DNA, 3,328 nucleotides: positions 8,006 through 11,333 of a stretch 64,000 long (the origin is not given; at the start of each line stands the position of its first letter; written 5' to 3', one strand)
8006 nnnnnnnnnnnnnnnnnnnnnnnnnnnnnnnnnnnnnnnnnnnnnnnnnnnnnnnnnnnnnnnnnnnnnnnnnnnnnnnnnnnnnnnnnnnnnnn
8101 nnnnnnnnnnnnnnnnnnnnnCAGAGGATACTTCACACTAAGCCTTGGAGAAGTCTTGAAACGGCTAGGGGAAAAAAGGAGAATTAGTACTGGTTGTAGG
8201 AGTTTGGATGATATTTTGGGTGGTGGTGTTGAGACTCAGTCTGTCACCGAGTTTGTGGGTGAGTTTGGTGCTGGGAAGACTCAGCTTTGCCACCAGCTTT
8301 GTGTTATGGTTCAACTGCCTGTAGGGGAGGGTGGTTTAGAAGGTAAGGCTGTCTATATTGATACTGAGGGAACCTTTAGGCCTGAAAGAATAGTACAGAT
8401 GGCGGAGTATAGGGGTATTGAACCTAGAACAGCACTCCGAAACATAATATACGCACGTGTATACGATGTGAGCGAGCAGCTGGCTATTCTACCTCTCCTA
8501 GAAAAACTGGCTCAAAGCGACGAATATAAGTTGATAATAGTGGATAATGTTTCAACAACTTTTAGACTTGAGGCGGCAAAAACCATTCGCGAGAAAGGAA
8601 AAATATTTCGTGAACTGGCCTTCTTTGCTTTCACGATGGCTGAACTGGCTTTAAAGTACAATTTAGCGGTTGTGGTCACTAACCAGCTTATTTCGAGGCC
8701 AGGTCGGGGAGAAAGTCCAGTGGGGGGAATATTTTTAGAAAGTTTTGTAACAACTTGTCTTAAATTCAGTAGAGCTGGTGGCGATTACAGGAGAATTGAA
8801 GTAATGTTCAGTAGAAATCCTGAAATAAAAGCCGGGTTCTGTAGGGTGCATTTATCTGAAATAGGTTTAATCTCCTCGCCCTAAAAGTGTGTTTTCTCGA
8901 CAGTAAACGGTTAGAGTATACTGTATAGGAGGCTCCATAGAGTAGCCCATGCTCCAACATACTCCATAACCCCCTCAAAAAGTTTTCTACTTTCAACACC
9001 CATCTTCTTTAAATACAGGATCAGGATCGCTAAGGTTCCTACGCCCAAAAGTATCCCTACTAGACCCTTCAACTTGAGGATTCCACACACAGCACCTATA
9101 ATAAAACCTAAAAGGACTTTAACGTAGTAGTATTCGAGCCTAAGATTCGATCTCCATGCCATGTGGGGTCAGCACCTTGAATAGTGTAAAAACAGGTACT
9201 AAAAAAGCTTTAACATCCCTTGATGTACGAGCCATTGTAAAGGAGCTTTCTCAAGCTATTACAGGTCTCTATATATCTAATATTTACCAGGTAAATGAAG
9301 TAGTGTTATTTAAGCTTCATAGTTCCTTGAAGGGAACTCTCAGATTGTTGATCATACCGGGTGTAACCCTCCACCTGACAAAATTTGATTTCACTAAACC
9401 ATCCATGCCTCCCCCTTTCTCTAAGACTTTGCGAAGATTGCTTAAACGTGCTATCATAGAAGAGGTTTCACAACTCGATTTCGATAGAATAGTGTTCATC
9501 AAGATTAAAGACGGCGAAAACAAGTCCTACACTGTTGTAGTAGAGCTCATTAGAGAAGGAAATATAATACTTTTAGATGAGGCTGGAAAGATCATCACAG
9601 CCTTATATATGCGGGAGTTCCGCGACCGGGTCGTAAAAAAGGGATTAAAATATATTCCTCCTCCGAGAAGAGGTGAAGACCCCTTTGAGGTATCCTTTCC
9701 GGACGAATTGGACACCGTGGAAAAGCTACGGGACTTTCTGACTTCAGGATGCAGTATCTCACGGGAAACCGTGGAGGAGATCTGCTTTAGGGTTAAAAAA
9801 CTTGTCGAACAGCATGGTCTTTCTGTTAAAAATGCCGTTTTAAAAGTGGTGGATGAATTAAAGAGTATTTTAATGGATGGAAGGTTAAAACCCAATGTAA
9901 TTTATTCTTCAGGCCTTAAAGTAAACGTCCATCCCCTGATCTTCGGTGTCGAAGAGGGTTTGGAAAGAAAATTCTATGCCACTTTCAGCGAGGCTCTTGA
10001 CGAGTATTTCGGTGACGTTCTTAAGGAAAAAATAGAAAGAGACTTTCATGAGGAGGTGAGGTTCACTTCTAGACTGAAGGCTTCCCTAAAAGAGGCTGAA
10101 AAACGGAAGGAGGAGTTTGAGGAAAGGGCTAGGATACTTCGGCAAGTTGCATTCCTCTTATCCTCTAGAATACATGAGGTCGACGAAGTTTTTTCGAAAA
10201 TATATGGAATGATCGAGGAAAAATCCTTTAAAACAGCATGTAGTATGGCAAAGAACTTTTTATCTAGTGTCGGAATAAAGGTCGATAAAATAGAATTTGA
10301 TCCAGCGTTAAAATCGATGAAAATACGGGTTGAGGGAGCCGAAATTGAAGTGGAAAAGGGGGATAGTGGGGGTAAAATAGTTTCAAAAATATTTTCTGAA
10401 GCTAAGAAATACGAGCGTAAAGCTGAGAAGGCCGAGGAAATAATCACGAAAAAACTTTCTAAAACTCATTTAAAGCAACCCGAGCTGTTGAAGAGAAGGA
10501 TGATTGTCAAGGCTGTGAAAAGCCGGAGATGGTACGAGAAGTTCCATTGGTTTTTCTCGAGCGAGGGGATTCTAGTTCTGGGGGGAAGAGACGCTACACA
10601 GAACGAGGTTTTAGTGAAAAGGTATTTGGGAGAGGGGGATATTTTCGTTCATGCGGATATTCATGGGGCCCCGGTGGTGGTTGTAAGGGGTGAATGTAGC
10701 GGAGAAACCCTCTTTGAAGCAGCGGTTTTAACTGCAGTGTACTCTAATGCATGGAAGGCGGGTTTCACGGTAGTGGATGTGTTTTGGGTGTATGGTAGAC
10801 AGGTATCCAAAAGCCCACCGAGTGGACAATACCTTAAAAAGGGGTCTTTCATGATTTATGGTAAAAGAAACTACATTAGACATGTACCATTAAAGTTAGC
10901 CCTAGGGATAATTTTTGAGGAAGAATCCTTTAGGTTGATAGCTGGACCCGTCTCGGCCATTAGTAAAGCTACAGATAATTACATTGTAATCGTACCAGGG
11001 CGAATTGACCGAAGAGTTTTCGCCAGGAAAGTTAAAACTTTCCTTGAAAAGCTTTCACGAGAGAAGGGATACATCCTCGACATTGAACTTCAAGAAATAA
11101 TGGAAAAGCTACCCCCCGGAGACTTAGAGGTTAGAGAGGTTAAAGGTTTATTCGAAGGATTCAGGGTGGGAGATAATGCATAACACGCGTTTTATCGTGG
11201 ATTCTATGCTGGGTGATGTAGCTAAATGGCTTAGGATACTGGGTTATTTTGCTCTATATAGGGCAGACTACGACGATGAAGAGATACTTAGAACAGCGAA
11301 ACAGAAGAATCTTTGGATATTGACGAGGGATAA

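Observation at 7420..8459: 274-bp perfectly identical tract shared by radA and the adjacent RadA paralog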

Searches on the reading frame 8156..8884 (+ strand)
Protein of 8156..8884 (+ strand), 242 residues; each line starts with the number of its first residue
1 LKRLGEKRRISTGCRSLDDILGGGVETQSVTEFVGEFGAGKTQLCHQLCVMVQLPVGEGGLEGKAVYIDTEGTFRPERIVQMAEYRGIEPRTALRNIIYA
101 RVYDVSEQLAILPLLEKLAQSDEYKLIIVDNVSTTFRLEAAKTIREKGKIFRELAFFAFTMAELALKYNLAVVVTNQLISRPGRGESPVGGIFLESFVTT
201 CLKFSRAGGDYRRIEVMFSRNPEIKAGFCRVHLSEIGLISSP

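Call 6: search_protein_families(library=pfam, proteins=[window:8156-8884:+])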
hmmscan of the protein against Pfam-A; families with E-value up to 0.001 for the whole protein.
window:8156-8884:+ (242 aa): 5 families
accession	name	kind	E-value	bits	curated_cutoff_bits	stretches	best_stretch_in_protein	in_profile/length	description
PF08423.17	Rad51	-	1.8e-55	188.3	22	1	9-227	7-230/244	Rad51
PF06745.19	ATPase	-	6.9e-06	26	26.6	1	10-146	1-142/231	KaiC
PF13481.12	AAA_25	-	8.9e-06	25.9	27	1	15-138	20-158/195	AAA domain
PF00154.27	RecA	-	0.00013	21.9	27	0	9-134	32-141/262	recA bacterial DNA recombination protein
PF13479.12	AAA_24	-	0.00032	21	27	1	34-149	8-90/195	AAA domain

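Call 7: search_protein_families(library=ncbifam, proteins=[window:8156-8884:+])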
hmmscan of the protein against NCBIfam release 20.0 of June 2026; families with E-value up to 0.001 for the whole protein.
window:8156-8884:+ (242 aa): 12 families
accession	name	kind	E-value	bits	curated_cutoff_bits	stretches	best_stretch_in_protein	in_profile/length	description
NF003301.0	PRK04301.1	equivalog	5.2e-62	209.8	259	1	7-219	80-296/316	DNA repair and recombination protein RadA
TIGR02236.1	recomb_radA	equivalog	1.3e-58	198.8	361.15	1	6-238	74-309/311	DNA repair and recombination protein RadA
TIGR02238.1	recomb_DMC1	equivalog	1.3e-53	182.2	447.7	1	9-237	77-310/314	meiotic recombinase Dmc1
TIGR02239.1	recomb_RAD51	equivalog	1.5e-51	175.3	478.05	1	9-219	77-294/316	DNA repair protein RAD51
TIGR02237.1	recomb_radB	equivalog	4.2e-36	124.8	172.4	1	17-217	1-189/210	DNA repair and recombination protein RadB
NF006861.0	PRK09361.1-1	equivalog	5e-29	101.5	278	1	8-215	3-205/235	DNA repair and recombination protein RadB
TIGR03881.1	KaiC_arch_4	hypoth_equivalog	1.5e-07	31.3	247.8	1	8-133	1-91/231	KaiC domain-containing protein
TIGR03880.1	KaiC_arch_3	hypoth_equivalog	5.1e-06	26.2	249.45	1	13-96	1-76/224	KaiC domain-containing protein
TIGR02012.1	tigrfam_recA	equivalog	5.2e-05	22.7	325.3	1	9-133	35-143/321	recombinase RecA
NF006799.0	PRK09302.1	equivalog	0.00015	20.4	408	1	7-48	252-293/515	circadian clock protein KaiC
TIGR00416.1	sms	equivalog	0.00022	20.1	403.05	1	5-139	71-186/454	DNA repair protein RadA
NF004723.0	PRK06067.1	subfamily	0.0003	20.4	194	0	6-84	12-83/243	flagellar accessory protein FlaH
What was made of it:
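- On RadB (TIGR02237 / NF006861): 124.8 < 172.4 and 101.5 < 278 (call 7).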

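Call 10: find_encoding_contigs(protein=window:8156-8884:+, flank=5000)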
Protein window:8156-8884:+ (242 aa): no gene with exactly this product is on record in the collection.
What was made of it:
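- Tried and rejected: Exact look-up of the 242-aa paralog in the contig index: not on record (call 10).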

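Call 51: search_solved_structures(query=window:8156-8881:+, show_alignments=1, max_evalue=1e-10)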
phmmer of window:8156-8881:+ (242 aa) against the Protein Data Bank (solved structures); distinct sequences matched with E-value up to 1e-10: 66 (the best 60 are shown).
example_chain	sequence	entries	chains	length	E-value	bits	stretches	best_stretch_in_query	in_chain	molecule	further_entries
2bke_A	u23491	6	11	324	6.3e-46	160.4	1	7-210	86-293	DNA REPAIR AND RECOMBINATION PROTEIN RADA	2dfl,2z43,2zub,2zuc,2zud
6tw4_A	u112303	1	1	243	1.5e-45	159.1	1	9-225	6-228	DNA repair and recombination protein RadA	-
5jed_A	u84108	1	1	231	1.9e-45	158.8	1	9-183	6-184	DNA repair and recombination protein RadA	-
5lb4_A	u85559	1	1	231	3e-45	158.1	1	9-183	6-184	DNA repair and recombination protein RadA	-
5kdd_A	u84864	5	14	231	8.7e-45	156.6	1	9-183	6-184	DNA repair and recombination protein RadA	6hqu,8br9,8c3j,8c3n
5jec_A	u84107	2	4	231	9.7e-45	156.5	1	9-183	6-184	DNA repair and recombination protein RadA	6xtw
9d46_C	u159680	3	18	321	1.7e-44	155.6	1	8-219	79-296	DNA repair protein RAD51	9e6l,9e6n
5jee_A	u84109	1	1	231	1.9e-44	155.5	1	9-183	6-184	DNA repair and recombination protein RadA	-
6tuu_A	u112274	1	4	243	2e-44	155.4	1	9-225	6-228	DNA repair and recombination protein RadA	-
1pzn_A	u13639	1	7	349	3.1e-44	154.8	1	6-219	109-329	DNA repair and recombination protein rad51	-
9b2d_C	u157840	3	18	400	3.1e-44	154.8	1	8-219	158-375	DNA repair protein RAD51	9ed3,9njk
9q2c_G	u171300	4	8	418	3.5e-44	154.6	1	8-219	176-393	DNA repair protein RAD51 homolog | DNA repair protein RAD51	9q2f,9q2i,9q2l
3lda_A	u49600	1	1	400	4.3e-44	154.4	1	8-219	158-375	DNA repair protein RAD51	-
1szp_A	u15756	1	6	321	4.4e-44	154.3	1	8-219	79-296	DNA repair protein RAD51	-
5l8v_A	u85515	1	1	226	6.4e-44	153.8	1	9-183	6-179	DNA repair and recombination protein RadA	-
2cvf_A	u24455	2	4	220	4e-22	82.5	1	10-178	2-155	DNA repair and recombination protein radB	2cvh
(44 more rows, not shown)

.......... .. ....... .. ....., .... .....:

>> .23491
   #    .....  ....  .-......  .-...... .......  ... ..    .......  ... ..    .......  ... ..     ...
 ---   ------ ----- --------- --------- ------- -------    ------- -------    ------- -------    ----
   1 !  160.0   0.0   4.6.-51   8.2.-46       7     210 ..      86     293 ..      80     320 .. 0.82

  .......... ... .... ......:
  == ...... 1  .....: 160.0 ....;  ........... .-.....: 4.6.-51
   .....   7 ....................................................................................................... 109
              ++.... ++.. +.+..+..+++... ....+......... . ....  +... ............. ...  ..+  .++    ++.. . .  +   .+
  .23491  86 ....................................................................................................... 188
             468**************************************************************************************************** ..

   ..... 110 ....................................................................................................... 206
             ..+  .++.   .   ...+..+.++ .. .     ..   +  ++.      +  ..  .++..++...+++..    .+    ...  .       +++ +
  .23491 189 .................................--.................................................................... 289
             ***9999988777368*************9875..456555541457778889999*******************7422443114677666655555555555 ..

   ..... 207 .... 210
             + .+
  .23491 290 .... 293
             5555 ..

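Call 60: predict_structure(alignment_id=A2)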
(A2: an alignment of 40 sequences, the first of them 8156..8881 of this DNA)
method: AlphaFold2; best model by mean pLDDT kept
length: 242 residues; sequences in the alignment: 40
mean_pLDDT: 76.7   pTM: 0.81
mean pLDDT of the five models: 76.7, 76.0, 72.8, 62.5, 60.7
residues with pLDDT >= 90: 89; 70-90: 79; 50-70: 35; < 50: 39
segments of 3 or more residues with pLDDT < 50: 1-3, 190-215, 221-227
pLDDT, mean of each block of 10 residues (from residue 1): 69 86 86 76 94 97 96 93 97 98 87 95 94 61 74 80 88 78 52 42 39 50 44 69 54
secondary structure, 60 per line:
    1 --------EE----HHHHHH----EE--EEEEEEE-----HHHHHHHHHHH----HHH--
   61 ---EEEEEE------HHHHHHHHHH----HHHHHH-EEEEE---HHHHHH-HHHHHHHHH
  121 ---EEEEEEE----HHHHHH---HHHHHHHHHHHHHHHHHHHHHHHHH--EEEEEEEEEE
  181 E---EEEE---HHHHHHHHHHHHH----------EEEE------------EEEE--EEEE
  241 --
elements in order: H15-20 E29-35 H41-51 E64-69 H76-85 H90-95 E97-101 H105-110 H112-120 E124-130 H135-140 H144-168 E171-181 E185-188 H192-204 E215-218 E231-234 E237-240
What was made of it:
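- The C-terminal 50 residues of the model have pLDDT below 50 (call 60).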

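Call 67: fold_search(model_id=the predicted structure, library=pdb)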
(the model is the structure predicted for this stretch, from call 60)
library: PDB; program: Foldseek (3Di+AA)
matches with E <= 10: 1865; with E <= 0.001: 1003
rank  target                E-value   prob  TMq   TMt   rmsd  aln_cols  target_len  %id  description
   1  9d4n_A                4.1e-23  1.00  0.84  0.66   3.7       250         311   37  The cryo-EM structure of the yeast Dmc1 filament bound to ssDNA in the presence of ATP (released 2025-01-22)
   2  9omz_B                5.3e-23  1.00  0.84  0.65   3.6       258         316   32  Cryo-EM structure of a pentameric RAD51-XRCC3-RAD51C-RAD51D-XRCC2 (51-X3CDX2) complex. (released 2026-04-01)
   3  9i62_E                1.4e-22  1.00  0.83  0.64   3.7       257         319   32  CryoEM structure of a RAD51 D-loop (released 2025-06-04)
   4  9q29_G                1.6e-22  1.00  0.83  0.66   3.9       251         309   33  DX2-CX3 structure capping RAD51 filament (released 2026-03-04)
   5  9q29_I                2.8e-22  1.00  0.83  0.67   3.8       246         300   34  DX2-CX3 structure capping RAD51 filament (released 2026-03-04)
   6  9qn8_E                3.0e-22  1.00  0.82  0.63   4.0       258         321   32  RAD51 filament in complex with calcium and ATP bound by the RAD51AP1 C-terminus (released 2025-12-03)
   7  2z43_C                3.0e-22  1.00  0.73  0.62   5.3       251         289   35  Structure of a twinned crystal of RadA (released 2007-11-13)
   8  9q23_G                3.2e-22  1.00  0.83  0.64   3.8       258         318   32  DX2-CX3-RAD51 structure in the intermediate state (released 2026-03-04)
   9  9qn8_G                3.2e-22  1.00  0.82  0.63   4.1       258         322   32  RAD51 filament in complex with calcium and ATP bound by the RAD51AP1 C-terminus (released 2025-12-03)
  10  7ejc_A                3.8e-22  1.00  0.84  0.66   3.8       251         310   33  human RAD51 presynaptic complex (released 2022-04-06)
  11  9svx_E                4.1e-22  1.00  0.81  0.64   3.8       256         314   32  XRCC3-RAD51C-RAD51D-XRCC2 (XRCC3 complex) capping a RAD51 filament on single stranded DNA (released 2025-11-26)
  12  6hqu_C                4.6e-22  1.00  0.73  0.84   3.4       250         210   35  Humanised RadA mutant HumRadA22 in complex with a recombined BRC repeat 8-2 (released 2019-10-09)
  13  2z43_B                4.9e-22  1.00  0.73  0.61   5.3       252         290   36  Structure of a twinned crystal of RadA (released 2007-11-13)
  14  9zzr_F                5.5e-22  1.00  0.83  0.65   3.7       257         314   33  Cryo-EM Structure of a RAD51 filament bound by ssDNA and the XRCC3-RAD51C-RAD51D-XRCC2 paralog complex (released 2026-04-01)
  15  9qn8_C                6.2e-22  1.00  0.81  0.63   4.0       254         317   32  RAD51 filament in complex with calcium and ATP bound by the RAD51AP1 C-terminus (released 2025-12-03)
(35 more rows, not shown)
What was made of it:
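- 8156..8884 (+): Tandem RadA paralog, 242 aa, TTG start. It has no HhH domain and no FxxA motif. Residues 11-101 are identical to RadA 82-172. The C-half (102-242) is about 24-28% identical to RadA: Walker B (IIVD) and TNQ are kept, the L1 and L2 loops are changed, and the RadA 'AH' histidine is replaced (LES). AlphaFold pTM 0.81 with a RecA-fold core; the best PDB fold matches are Rad51/Dmc1/RadA protomers at TM 0.81-0.84 (calls 60, 67).
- On Recombinase accessory paralog (mediator or filament cap): Foldseek TM 0.81-0.84 to Rad51/Dmc1/RadA (calls 60, 67).
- Closest known: Eukaryotic RAD51-paralog complexes that cap RAD51 filament ends. Same: PDB entries titled 'capping RAD51 filament' are among the top fold matches, although the matched chains are mostly RAD51 protomers (call 67).
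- RecA-fold core predicted; Rad51/RadA protomers are the best fold matches (calls 60, 67).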

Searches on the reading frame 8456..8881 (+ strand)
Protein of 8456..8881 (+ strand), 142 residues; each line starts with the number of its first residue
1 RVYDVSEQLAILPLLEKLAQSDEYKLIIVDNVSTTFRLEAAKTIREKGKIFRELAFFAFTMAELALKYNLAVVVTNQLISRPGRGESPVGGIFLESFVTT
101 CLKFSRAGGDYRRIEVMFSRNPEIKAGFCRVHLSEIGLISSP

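Call 9: find_homologous_proteins(query=window:8456-8881:+)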
Query seq(142 aa) (142 aa): 1 proteins with E <= 0.001 among 44 candidates.
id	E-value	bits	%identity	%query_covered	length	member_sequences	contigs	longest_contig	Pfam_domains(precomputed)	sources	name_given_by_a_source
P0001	2.8e-84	298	99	100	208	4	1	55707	PF08423.18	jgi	-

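Call 12: find_encoding_contigs(protein=P0001, flank=10000)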
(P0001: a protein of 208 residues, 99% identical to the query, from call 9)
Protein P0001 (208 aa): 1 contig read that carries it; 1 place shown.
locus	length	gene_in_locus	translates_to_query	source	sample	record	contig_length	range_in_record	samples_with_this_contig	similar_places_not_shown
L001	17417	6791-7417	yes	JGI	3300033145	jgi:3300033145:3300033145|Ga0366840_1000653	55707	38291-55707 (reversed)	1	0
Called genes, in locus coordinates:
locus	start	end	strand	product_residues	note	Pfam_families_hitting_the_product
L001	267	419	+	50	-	PF01909:NTP_transf_2, PF18765:Polbeta (weak)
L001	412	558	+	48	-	-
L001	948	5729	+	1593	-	PF13620:CarboxypepD_reg (faint)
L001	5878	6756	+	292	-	PF14520:HHH_5 (weak), PF08423:Rad51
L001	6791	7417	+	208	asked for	PF08423:Rad51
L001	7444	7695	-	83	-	PF07019:EMC6 (weak)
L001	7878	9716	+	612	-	PF05833:NFACT_N, PF05670:NFACT-R_1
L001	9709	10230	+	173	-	PF01927:Mut7-C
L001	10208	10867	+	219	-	PF01871:AMMECR1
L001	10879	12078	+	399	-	PF13528:Glyco_trans_1_3 (weak), PF04101:Glyco_tran_28_C, PF00201:UDPGT, PF06722:EryCIII-like_C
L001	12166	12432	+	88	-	PF01247:Ribosomal_L35Ae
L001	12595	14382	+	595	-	PF04675:DNA_ligase_A_N, PF01068:DNA_ligase_A_M, PF04679:DNA_ligase_A_C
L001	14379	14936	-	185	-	-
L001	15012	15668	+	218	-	PF00702:Hydrolase, PF08282:Hydrolase_3 (faint), PF12710:HAD, PF13419:HAD_2, PF13242:Hydrolase_like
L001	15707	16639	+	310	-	PF00294:PfkB, PF25270:Khk (weak)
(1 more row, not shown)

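Call 22: find_related_loci(query=window:8456-8881:+, collection=metagenome_contigs, flank=6000)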
Query window:8456-8881:+ (142 aa) in metagenome_contigs; peptide patterns used: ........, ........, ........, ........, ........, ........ (x = any residue, [..] = any of these).
299 stretches matched a pattern, but none encodes a relative of the query by tblastn (E <= 1e-3).
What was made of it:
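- Tried and rejected: Scan of JGI metagenome_contigs with the paralog C-half: no relative found (call 22).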

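Call 34: search_protein_representatives(protein=window:8456-8881:+)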
Query: 142 residues. Proteins with E-value up to 0.001 (for the whole library): 23; up to 1e-10: 4; up to 1e-30: 2. The best 23 are listed.
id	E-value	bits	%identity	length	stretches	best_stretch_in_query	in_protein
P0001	9.0e-85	297.6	99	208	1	1-142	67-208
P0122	1.8e-36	141.4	49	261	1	1-139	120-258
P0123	3.6e-23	98.3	40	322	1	4-139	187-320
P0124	7.9e-13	64.9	38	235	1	1-139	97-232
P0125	7.3e-09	52.1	32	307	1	2-121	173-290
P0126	4.6e-08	49.5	30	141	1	13-137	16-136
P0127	1.8e-06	44.4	35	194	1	13-100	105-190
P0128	5.1e-06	42.9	32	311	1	1-139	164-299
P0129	1.8e-05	41.1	32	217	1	14-112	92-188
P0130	3.4e-05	40.2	36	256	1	1-123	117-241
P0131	4.8e-05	39.7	31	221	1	11-134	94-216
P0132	5.0e-05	39.7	34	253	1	22-117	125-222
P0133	8.5e-05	38.9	30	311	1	15-140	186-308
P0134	9.1e-05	38.9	31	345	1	8-139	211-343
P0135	1.5e-04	38.2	34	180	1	17-129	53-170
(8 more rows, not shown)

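Call 47: find_encoding_contigs(protein=P0125, flank=5000, max_places=4)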
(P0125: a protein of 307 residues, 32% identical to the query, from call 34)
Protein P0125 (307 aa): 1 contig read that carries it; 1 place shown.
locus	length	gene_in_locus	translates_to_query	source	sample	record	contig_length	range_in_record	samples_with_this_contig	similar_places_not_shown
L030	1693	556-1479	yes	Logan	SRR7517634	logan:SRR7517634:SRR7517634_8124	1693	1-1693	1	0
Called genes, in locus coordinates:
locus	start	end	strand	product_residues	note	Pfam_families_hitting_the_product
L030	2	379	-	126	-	?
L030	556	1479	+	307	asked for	PF14520:HHH_5, PF13481:AAA_25 (weak), PF08423:Rad51, PF06745:ATPase (faint)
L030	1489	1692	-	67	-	?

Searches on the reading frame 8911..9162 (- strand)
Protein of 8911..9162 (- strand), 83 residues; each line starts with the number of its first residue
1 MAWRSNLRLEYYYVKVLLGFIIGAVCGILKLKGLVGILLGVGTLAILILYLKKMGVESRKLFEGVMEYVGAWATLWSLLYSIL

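Call 6: search_protein_families(library=pfam, proteins=[window:8911-9162:-])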
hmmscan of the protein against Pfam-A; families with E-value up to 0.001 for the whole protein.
window:8911-9162:- (83 aa): 1 family
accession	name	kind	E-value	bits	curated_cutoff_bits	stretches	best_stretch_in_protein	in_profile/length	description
PF07019.17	EMC6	-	3.3e-06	27.9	23.3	1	12-67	3-60/81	EMC6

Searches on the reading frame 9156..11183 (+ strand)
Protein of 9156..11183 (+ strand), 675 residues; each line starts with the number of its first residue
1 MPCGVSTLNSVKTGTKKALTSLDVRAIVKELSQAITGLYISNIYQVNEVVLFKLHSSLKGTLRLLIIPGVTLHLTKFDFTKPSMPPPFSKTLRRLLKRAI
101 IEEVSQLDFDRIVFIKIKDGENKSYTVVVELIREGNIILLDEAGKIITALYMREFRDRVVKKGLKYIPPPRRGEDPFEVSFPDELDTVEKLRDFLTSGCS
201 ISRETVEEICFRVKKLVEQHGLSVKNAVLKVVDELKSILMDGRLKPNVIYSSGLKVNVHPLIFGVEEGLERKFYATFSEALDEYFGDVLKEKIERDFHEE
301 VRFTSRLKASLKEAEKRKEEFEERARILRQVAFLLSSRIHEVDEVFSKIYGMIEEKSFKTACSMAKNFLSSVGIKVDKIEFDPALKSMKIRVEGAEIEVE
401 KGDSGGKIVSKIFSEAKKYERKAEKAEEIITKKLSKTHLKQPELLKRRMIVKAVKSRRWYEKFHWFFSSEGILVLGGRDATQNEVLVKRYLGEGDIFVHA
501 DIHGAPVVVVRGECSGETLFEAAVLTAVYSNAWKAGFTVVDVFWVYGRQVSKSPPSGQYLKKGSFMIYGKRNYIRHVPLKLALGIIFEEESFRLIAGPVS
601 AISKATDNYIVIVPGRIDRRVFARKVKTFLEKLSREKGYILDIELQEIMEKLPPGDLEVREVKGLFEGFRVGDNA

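Call 6: search_protein_families(library=pfam, proteins=[window:9156-11183:+])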
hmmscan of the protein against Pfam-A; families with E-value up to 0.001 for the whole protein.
window:9156-11183:+ (675 aa): 3 families
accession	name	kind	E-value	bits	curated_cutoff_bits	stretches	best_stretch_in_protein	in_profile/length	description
PF05833.16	NFACT_N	-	7.6e-45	154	31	1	21-432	2-406/456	NFACT N-terminal and middle domains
PF05670.18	NFACT-R_1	-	5.4e-36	124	29.8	1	462-569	1-112/112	NFACT protein RNA binding domain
PF18297.6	NFACT-R_2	-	8.4e-05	23.1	26.9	1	474-540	12-77/104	NFACT protein RNA binding domain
